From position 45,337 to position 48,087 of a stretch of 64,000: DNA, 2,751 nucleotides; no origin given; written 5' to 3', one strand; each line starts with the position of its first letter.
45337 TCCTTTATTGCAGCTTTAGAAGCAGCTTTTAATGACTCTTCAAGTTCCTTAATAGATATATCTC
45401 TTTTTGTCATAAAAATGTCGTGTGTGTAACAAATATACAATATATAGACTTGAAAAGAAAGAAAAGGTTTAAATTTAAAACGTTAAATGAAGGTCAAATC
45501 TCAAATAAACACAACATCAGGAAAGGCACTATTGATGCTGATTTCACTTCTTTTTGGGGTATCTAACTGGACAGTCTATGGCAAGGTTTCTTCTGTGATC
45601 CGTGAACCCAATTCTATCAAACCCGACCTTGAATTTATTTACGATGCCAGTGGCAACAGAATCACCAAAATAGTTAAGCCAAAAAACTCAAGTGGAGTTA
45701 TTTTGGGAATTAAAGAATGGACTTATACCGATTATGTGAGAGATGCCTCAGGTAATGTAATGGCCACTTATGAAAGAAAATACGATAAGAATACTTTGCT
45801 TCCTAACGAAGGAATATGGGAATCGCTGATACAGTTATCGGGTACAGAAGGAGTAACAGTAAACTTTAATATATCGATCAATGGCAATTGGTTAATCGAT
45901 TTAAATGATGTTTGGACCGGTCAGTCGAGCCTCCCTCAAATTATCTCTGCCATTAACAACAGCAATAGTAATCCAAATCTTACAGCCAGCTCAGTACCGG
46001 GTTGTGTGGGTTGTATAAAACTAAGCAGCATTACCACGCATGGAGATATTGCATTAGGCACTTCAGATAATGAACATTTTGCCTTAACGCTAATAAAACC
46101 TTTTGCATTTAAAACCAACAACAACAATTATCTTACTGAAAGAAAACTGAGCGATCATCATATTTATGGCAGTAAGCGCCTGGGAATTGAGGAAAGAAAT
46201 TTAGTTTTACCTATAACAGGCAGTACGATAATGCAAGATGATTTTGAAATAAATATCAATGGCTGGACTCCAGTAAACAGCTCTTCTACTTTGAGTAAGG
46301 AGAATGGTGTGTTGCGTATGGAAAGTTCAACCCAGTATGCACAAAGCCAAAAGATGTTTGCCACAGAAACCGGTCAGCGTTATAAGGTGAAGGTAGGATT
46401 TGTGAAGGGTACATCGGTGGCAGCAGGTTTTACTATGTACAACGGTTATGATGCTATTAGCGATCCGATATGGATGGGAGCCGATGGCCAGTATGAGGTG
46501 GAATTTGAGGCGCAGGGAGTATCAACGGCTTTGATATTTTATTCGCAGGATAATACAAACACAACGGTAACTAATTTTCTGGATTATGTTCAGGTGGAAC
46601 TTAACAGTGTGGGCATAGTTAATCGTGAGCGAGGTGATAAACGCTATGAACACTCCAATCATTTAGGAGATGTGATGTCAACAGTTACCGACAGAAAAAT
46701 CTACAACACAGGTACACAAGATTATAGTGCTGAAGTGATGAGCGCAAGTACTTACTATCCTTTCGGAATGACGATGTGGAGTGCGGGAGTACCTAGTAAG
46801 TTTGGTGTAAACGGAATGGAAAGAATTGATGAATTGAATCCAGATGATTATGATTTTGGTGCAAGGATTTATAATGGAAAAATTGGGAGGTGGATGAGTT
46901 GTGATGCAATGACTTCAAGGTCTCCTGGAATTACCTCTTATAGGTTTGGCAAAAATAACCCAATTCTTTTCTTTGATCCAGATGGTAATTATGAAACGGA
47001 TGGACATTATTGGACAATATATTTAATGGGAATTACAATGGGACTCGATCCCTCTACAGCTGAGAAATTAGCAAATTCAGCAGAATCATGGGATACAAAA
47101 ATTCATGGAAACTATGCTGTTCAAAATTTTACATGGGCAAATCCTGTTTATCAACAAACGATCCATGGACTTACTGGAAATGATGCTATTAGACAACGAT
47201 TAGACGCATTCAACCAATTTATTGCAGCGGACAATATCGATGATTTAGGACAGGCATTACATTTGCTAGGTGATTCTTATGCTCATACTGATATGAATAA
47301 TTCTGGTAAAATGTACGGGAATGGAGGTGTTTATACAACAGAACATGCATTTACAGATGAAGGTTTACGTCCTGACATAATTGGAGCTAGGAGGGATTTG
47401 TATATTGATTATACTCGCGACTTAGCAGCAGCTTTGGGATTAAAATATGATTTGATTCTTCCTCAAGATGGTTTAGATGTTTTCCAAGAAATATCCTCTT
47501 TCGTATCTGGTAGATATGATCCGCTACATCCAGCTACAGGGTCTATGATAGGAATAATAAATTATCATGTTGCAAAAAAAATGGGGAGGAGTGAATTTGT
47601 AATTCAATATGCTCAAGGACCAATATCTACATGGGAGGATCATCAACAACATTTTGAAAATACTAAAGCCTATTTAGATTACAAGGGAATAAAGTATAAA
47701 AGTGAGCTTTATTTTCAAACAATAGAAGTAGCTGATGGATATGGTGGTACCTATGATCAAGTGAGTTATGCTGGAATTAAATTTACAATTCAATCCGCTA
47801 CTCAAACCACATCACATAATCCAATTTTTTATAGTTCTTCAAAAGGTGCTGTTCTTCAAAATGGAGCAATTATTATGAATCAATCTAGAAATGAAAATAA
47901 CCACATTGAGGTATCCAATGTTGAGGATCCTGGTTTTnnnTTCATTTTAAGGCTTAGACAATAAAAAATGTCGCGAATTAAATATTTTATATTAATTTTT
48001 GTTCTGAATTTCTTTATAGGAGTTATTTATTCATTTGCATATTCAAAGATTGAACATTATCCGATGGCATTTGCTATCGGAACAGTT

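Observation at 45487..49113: RHS/YD-repeat polymorphic toxin with an unclassified C-terminal domain and three downstream candidate immunity genes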

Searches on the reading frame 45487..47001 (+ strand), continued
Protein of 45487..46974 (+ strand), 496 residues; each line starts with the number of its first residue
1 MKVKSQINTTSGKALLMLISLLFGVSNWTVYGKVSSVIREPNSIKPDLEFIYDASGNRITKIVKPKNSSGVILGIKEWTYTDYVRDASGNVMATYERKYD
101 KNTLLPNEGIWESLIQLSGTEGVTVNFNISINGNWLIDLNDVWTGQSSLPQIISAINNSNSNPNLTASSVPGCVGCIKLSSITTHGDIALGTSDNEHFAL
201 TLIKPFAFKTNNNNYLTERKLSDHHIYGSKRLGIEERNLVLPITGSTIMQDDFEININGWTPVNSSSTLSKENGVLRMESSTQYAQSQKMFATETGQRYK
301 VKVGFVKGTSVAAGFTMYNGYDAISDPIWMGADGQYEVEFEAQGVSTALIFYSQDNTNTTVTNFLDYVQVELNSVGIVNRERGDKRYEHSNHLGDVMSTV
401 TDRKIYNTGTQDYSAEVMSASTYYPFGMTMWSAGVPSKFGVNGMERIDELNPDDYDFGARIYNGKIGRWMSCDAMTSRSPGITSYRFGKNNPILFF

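Call 100: search_protein_families(library=pfam, proteins=[L063:707-8938:+, L058:750-7922:+], max_evalue=0.01)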
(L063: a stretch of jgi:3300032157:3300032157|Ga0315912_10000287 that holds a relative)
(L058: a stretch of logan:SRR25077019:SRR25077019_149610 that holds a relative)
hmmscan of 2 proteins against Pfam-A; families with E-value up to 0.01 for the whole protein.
L063:707-8938:+ (2744 aa): 4 families
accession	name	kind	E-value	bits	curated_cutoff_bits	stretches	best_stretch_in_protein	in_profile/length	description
PF14870.12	PSII_BNR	-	3.3e-35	122.3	27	5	1837-2109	19-299/303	Photosynthesis system II assembly factor YCF48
PF20041.5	DUF6443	-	4.3e-10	40.4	27.8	1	328-414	14-109/137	Domain of unknown function (DUF6443)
PF19755.4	DUF6242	-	3.1e-09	37.5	29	0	1714-1784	149-217/217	Domain of unknown function (DUF6242)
PF05593.20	RHS_repeat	-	0.00014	22.6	22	0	2597-2613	14-30/38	RHS Repeat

L058:750-7922:+ (2391 aa): 2 families
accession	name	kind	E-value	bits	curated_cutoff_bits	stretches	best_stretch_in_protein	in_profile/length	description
PF13573.12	SprB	-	9.4e-32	108.8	28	5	1585-1616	5-36/37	SprB repeat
PF05593.20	RHS_repeat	-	6.2e-05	23.7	22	0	2322-2339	14-31/38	RHS Repeat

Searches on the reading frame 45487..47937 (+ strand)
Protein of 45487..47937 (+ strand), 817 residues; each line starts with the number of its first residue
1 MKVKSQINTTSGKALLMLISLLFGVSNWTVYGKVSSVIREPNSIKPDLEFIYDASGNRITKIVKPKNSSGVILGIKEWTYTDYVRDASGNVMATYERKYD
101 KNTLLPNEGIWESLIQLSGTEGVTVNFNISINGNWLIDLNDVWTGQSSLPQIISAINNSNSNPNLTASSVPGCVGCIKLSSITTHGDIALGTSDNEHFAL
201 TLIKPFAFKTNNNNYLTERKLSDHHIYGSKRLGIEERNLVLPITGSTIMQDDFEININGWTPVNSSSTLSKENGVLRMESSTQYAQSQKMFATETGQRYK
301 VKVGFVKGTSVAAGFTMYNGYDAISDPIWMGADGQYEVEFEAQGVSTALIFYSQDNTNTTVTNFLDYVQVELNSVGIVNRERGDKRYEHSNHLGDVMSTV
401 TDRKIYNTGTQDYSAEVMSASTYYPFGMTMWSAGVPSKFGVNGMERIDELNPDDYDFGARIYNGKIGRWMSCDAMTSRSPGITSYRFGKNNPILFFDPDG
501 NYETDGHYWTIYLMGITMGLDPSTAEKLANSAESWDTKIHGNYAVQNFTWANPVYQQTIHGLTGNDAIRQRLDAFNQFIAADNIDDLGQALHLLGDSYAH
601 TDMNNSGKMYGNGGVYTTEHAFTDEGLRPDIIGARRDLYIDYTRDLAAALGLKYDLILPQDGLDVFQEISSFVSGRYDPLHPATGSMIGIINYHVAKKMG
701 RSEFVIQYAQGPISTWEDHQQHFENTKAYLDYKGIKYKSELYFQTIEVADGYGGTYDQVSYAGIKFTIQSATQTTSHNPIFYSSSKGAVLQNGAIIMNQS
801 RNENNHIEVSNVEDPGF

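Call 3: search_protein_families(library=pfam, proteins=[window:45487-47937:+], max_evalue=1)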
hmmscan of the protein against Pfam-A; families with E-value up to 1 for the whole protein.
window:45487-47937:+ (817 aa): 1 family
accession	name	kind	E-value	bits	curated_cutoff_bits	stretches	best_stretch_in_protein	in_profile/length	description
PF20551.3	DUF6765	-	0.00092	19.3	26.6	1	504-542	3-41/325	Family of unknown function (DUF6765)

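Call 4: search_protein_families(library=ncbifam, proteins=[window:45487-47937:+], max_evalue=1)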
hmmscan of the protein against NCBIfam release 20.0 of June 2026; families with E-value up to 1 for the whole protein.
window:45487-47937:+ (817 aa): 2 families
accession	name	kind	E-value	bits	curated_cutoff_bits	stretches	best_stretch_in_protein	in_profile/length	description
TIGR03696.1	Rhs_assc_core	domain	1.2e-12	48.2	32.5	1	423-500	1-75/76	RHS repeat-associated core domain-containing protein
NF037968.1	SemiSWEET_2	subfamily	0.11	12.6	80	0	10-34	25-49/76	SemiSWEET transporter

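Call 5: search_solved_structures(query=window:45487-47937:+, max_evalue=10, show_alignments=3)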
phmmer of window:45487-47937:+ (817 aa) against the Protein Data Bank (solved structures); distinct sequences matched with E-value up to 10: 0.

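Call 40: find_encoding_contigs(protein=window:45487-47937:+, flank=10000, max_places=6)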
Protein window:45487-47937:+ (817 aa): 2 contigs read that carry it; 1 place shown.
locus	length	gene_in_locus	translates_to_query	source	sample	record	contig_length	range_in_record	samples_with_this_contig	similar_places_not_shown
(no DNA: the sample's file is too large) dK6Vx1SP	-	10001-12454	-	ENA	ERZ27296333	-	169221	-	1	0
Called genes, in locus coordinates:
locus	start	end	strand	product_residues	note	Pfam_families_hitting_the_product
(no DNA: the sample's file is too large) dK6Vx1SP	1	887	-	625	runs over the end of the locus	-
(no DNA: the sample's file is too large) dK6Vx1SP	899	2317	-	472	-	-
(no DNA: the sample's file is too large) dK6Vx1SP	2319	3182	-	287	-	PF18962:Por_Secre_tail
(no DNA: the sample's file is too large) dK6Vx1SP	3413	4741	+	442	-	PF18962:Por_Secre_tail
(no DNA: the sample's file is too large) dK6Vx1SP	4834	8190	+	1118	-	PF19081:Ig_7, PF13585:CHU_C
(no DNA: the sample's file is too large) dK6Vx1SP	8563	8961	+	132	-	-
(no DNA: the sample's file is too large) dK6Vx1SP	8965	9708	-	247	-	PF06414:Zeta_toxin (faint)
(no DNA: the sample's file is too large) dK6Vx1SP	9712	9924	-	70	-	-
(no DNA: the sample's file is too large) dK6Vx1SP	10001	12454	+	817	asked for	-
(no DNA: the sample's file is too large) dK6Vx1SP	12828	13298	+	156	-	PF07661:MORN_2 (faint)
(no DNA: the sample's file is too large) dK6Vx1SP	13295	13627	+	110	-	-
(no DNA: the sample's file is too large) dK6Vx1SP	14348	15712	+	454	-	PF00704:Glyco_hydro_18, PF18962:Por_Secre_tail (weak)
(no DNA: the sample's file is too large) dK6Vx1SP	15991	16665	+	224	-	PF07638:Sigma70_ECF, PF04542:Sigma70_r2, PF08281:Sigma70_r4_2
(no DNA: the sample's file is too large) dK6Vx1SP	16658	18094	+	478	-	-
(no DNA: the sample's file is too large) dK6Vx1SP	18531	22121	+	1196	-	PF13585:CHU_C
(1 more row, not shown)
